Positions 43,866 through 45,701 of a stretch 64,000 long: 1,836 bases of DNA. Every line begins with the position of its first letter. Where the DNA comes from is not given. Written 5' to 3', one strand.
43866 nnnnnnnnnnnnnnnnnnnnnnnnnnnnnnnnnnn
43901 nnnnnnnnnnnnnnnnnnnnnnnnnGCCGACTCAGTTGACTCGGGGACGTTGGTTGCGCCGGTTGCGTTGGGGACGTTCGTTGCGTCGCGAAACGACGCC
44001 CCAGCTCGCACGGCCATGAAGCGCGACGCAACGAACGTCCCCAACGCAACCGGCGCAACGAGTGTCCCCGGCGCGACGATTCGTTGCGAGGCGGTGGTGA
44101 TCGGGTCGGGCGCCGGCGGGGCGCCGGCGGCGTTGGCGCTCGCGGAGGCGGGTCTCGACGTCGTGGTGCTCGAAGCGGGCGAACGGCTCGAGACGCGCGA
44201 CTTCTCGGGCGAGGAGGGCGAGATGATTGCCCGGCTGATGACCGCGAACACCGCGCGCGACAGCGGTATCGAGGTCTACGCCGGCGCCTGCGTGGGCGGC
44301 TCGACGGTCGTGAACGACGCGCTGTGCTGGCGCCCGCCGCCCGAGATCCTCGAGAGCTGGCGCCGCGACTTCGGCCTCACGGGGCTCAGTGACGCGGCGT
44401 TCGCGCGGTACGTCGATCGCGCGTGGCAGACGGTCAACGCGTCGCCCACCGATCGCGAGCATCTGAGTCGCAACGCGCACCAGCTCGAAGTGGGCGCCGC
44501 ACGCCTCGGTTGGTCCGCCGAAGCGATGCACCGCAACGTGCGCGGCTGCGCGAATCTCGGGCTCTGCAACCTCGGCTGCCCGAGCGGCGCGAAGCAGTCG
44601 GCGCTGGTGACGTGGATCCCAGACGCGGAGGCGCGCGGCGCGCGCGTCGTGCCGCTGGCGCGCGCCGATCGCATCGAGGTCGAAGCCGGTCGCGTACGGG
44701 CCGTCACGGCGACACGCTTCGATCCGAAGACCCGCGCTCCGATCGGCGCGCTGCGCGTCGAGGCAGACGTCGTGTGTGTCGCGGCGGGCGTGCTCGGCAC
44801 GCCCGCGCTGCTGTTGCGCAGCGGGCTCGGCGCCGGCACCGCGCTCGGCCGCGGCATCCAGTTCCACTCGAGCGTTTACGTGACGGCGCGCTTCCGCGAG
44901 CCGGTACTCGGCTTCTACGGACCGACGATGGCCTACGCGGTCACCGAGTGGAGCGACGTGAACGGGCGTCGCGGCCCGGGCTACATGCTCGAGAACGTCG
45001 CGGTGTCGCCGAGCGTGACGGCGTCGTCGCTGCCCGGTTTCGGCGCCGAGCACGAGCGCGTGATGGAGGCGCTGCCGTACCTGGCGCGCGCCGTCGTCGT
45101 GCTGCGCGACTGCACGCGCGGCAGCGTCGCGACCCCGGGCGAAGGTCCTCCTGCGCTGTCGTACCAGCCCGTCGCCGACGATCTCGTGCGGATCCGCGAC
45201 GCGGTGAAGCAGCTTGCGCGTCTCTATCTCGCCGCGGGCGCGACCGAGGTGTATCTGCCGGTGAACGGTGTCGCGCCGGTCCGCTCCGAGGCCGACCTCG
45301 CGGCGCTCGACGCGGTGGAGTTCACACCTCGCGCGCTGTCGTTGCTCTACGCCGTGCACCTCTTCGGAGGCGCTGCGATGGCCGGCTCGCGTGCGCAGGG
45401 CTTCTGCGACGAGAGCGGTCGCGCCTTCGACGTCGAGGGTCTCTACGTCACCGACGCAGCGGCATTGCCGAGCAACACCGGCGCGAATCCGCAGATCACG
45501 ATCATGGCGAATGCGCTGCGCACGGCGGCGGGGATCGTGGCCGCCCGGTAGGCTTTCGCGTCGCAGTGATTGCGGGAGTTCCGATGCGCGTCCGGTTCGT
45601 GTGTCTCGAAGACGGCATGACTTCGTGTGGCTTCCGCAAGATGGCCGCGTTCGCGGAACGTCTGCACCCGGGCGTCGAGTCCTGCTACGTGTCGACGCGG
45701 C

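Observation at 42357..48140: rSAM - GMC oxidoreductase - rSAM - Zn-ribbon methyltransferase cassette directly upstream of the GT2/GT-C genes: possible tailoring of a lipid-linked sugar donor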

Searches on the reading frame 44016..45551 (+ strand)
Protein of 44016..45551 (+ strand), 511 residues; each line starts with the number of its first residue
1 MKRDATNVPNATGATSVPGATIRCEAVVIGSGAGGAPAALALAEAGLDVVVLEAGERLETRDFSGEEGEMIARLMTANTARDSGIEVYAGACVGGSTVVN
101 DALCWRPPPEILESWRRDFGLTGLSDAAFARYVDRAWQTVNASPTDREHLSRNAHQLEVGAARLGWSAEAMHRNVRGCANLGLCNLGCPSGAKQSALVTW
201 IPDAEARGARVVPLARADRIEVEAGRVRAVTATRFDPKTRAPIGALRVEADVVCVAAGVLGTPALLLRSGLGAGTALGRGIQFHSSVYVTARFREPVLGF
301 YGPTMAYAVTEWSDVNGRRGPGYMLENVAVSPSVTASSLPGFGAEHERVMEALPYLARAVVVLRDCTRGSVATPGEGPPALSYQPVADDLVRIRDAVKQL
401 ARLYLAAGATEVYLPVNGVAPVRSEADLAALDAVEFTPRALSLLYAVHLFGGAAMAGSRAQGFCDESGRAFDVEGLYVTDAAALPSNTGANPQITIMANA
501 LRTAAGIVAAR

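Call 6: search_protein_families(library=pfam, proteins=[window:44016-45551:+], max_evalue=0.01)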
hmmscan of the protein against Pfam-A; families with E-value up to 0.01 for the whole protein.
window:44016-45551:+ (511 aa): 9 families
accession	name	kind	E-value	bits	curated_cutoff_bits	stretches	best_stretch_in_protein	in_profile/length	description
PF00732.25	GMC_oxred_N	-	6.8e-44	150.7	23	1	85-284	19-216/218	GMC oxidoreductase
PF05199.19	GMC_oxred_C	-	8.1e-17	62.5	24.6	1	377-500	16-139/139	GMC oxidoreductase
PF00890.30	FAD_binding_2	-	6.1e-07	29.4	20.4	1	26-57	2-33/414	FAD binding domain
PF01266.30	DAO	-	1.7e-05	25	27.9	1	26-290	2-231/353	FAD dependent oxidoreductase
PF13450.12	NAD_binding_8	-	6.1e-05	23.7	21.9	1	28-58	1-31/68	NAD(P)-binding Rossmann-like domain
PF07992.20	Pyr_redox_2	-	0.00033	20.6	26.1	1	27-59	4-178/291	Pyridine nucleotide-disulphide oxidoreductase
PF00070.33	Pyr_redox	-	0.00075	20.4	22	1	26-92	2-62/82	Pyridine nucleotide-disulphide oxidoreductase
PF01494.25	FAD_binding_3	-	0.0037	17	22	1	24-55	2-33/349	FAD binding domain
PF01593.30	Amino_oxidase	-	0.0038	17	19.8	0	38-58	6-26/443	Flavin containing amine oxidoreductase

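Call 7: search_protein_families(library=ncbifam, proteins=[window:44016-45551:+], max_evalue=0.01)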
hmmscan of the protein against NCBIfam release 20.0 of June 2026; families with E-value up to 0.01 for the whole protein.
window:44016-45551:+ (511 aa): 33 families (the best 25 are shown)
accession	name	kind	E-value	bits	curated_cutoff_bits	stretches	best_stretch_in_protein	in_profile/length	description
NF058674.1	CholsOxChoxAB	equivalog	5.5e-19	68.1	850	2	442-504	467-529/535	cholesterol oxidase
TIGR04542.1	GMC_mycofac_2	equivalog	1.5e-17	63.8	400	2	26-294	2-258/425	mycofactocin system GMC family oxidoreductase MftG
NF038210.1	GMC_mycofac_3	equivalog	7.6e-16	58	300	2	27-119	2-96/418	mycofactocin system GMC family oxidoreductase MftG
NF002550.0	PRK02106.1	subfamily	3.8e-09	35.6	605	0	190-278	196-279/563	choline dehydrogenase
TIGR02462.1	pyranose_ox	equivalog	3.6e-07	29.5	544.9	1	445-509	481-545/548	pyranose oxidase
TIGR01810.1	betA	equivalog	1.5e-06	27.2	732.1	1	84-277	73-271/532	choline dehydrogenase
TIGR03970.1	mycofact_MftG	equivalog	2e-06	27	387.45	1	443-505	421-484/487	mycofactocin dehydrogenase MftG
NF045637.1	carotdesatCrtDProt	equivalog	3.6e-06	25.8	580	1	27-55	2-30/485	1-hydroxycarotenoid 3,4-desaturase CrtD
NF007450.0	PRK10015.1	subfamily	0.00012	21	466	1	24-65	6-47/429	FAD-dependent oxidoreductase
NF006130.0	PRK08274.1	equivalog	0.0002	20.3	369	0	23-57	5-39/467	FAD-dependent tricarballylate dehydrogenase TcuA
NF004789.0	PRK06134.1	subfamily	0.0002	20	747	1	21-58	10-47/581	FAD-dependent oxidoreductase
NF009476.0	PRK12839.1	equivalog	0.00021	19.6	940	1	20-57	5-42/572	FAD-dependent oxidoreductase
TIGR02032.1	GG-red-SF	subfamily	0.00048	19.9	158.8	1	26-56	3-33/297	geranylgeranyl reductase family protein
NF053717.1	VnlPnlRedVprA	equivalog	0.00056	18.9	600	1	25-57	8-40/481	vinyl phenol reductase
NF006021.0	PRK08163.1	equivalog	0.0007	18.7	459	1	25-58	7-40/398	3-hydroxybenzoate 6-monooxygenase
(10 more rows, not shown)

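Call 18: search_solved_structures(query=window:44016-45551:+, max_evalue=0.001)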
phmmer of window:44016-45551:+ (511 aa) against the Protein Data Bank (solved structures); distinct sequences matched with E-value up to 0.001: 49.
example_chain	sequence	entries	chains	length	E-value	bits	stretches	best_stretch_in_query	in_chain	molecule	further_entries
1coy_A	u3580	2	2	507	3.1e-13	53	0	23-70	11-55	CHOLESTEROL OXIDASE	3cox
4qi7_A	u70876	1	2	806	6.6e-09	38.7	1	10-273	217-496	Cellobiose dehydrogenase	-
8hdd_A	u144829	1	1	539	8.2e-09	38.4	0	21-59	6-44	Glucose dehydrogenase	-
6a2u_B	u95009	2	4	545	8.6e-09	38.3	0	21-59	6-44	Glucose dehydrogenase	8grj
1b8s_A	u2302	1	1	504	9.6e-08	34.8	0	449-507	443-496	PROTEIN (CHOLESTEROL OXIDASE)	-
1b4v_A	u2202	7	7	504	9.6e-08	34.8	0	449-507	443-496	PROTEIN (CHOLESTEROL OXIDASE) | CHOLESTEROL OXIDASE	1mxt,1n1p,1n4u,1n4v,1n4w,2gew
3cnj_A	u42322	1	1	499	9.7e-08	34.8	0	449-507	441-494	Cholesterol oxidase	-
4u2l_A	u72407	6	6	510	1e-07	34.8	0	449-507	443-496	Cholesterol oxidase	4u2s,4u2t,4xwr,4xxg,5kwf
4rek_A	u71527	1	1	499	1e-07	34.8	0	449-507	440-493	Cholesterol oxidase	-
3b3r_A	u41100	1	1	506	1.7e-07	34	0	463-507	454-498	Cholesterol oxidase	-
3b6d_A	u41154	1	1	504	1.7e-07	34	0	463-507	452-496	Cholesterol oxidase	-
1cc2_A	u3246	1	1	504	1.7e-07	34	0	463-507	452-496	PROTEIN (CHOLESTEROL OXIDASE)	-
1cbo_A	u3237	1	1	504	1.8e-07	34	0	463-507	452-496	PROTEIN (CHOLESTEROL OXIDASE)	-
3gyi_A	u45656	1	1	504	4.8e-07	32.6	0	449-507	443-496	Cholesterol oxidase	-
8k6k_A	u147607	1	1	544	5.9e-07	32.2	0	178-316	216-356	Fructose dehydrogenase (N1146A) large subunit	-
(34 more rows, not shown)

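Call 31: search_solved_structures(query=window:44016-45551:+, max_evalue=0.00001, show_alignments=5)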
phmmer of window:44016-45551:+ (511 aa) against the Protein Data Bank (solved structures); distinct sequences matched with E-value up to 0.00001: 24.
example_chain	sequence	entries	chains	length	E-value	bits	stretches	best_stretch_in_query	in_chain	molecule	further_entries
1coy_A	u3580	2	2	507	3.1e-13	53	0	23-70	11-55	CHOLESTEROL OXIDASE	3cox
4qi7_A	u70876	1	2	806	6.6e-09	38.7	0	10-273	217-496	Cellobiose dehydrogenase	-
8hdd_A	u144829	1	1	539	8.2e-09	38.4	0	21-59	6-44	Glucose dehydrogenase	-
6a2u_B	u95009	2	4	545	8.6e-09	38.3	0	21-59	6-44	Glucose dehydrogenase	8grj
1b8s_A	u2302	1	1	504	9.6e-08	34.8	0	449-507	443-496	PROTEIN (CHOLESTEROL OXIDASE)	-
1b4v_A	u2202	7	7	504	9.6e-08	34.8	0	449-507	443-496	PROTEIN (CHOLESTEROL OXIDASE) | CHOLESTEROL OXIDASE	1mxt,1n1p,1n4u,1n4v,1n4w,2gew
3cnj_A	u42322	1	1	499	9.7e-08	34.8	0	449-507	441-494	Cholesterol oxidase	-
4u2l_A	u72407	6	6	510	1e-07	34.8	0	449-507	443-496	Cholesterol oxidase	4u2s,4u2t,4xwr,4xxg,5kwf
4rek_A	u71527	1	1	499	1e-07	34.8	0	449-507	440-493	Cholesterol oxidase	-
3b3r_A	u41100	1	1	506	1.7e-07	34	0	463-507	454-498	Cholesterol oxidase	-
3b6d_A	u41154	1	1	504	1.7e-07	34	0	463-507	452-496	Cholesterol oxidase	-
1cc2_A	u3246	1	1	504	1.7e-07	34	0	463-507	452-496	PROTEIN (CHOLESTEROL OXIDASE)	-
1cbo_A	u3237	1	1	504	1.8e-07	34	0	463-507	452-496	PROTEIN (CHOLESTEROL OXIDASE)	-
3gyi_A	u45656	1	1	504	4.8e-07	32.6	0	449-507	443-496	Cholesterol oxidase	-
8k6k_A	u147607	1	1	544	5.9e-07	32.2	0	178-316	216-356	Fructose dehydrogenase (N1146A) large subunit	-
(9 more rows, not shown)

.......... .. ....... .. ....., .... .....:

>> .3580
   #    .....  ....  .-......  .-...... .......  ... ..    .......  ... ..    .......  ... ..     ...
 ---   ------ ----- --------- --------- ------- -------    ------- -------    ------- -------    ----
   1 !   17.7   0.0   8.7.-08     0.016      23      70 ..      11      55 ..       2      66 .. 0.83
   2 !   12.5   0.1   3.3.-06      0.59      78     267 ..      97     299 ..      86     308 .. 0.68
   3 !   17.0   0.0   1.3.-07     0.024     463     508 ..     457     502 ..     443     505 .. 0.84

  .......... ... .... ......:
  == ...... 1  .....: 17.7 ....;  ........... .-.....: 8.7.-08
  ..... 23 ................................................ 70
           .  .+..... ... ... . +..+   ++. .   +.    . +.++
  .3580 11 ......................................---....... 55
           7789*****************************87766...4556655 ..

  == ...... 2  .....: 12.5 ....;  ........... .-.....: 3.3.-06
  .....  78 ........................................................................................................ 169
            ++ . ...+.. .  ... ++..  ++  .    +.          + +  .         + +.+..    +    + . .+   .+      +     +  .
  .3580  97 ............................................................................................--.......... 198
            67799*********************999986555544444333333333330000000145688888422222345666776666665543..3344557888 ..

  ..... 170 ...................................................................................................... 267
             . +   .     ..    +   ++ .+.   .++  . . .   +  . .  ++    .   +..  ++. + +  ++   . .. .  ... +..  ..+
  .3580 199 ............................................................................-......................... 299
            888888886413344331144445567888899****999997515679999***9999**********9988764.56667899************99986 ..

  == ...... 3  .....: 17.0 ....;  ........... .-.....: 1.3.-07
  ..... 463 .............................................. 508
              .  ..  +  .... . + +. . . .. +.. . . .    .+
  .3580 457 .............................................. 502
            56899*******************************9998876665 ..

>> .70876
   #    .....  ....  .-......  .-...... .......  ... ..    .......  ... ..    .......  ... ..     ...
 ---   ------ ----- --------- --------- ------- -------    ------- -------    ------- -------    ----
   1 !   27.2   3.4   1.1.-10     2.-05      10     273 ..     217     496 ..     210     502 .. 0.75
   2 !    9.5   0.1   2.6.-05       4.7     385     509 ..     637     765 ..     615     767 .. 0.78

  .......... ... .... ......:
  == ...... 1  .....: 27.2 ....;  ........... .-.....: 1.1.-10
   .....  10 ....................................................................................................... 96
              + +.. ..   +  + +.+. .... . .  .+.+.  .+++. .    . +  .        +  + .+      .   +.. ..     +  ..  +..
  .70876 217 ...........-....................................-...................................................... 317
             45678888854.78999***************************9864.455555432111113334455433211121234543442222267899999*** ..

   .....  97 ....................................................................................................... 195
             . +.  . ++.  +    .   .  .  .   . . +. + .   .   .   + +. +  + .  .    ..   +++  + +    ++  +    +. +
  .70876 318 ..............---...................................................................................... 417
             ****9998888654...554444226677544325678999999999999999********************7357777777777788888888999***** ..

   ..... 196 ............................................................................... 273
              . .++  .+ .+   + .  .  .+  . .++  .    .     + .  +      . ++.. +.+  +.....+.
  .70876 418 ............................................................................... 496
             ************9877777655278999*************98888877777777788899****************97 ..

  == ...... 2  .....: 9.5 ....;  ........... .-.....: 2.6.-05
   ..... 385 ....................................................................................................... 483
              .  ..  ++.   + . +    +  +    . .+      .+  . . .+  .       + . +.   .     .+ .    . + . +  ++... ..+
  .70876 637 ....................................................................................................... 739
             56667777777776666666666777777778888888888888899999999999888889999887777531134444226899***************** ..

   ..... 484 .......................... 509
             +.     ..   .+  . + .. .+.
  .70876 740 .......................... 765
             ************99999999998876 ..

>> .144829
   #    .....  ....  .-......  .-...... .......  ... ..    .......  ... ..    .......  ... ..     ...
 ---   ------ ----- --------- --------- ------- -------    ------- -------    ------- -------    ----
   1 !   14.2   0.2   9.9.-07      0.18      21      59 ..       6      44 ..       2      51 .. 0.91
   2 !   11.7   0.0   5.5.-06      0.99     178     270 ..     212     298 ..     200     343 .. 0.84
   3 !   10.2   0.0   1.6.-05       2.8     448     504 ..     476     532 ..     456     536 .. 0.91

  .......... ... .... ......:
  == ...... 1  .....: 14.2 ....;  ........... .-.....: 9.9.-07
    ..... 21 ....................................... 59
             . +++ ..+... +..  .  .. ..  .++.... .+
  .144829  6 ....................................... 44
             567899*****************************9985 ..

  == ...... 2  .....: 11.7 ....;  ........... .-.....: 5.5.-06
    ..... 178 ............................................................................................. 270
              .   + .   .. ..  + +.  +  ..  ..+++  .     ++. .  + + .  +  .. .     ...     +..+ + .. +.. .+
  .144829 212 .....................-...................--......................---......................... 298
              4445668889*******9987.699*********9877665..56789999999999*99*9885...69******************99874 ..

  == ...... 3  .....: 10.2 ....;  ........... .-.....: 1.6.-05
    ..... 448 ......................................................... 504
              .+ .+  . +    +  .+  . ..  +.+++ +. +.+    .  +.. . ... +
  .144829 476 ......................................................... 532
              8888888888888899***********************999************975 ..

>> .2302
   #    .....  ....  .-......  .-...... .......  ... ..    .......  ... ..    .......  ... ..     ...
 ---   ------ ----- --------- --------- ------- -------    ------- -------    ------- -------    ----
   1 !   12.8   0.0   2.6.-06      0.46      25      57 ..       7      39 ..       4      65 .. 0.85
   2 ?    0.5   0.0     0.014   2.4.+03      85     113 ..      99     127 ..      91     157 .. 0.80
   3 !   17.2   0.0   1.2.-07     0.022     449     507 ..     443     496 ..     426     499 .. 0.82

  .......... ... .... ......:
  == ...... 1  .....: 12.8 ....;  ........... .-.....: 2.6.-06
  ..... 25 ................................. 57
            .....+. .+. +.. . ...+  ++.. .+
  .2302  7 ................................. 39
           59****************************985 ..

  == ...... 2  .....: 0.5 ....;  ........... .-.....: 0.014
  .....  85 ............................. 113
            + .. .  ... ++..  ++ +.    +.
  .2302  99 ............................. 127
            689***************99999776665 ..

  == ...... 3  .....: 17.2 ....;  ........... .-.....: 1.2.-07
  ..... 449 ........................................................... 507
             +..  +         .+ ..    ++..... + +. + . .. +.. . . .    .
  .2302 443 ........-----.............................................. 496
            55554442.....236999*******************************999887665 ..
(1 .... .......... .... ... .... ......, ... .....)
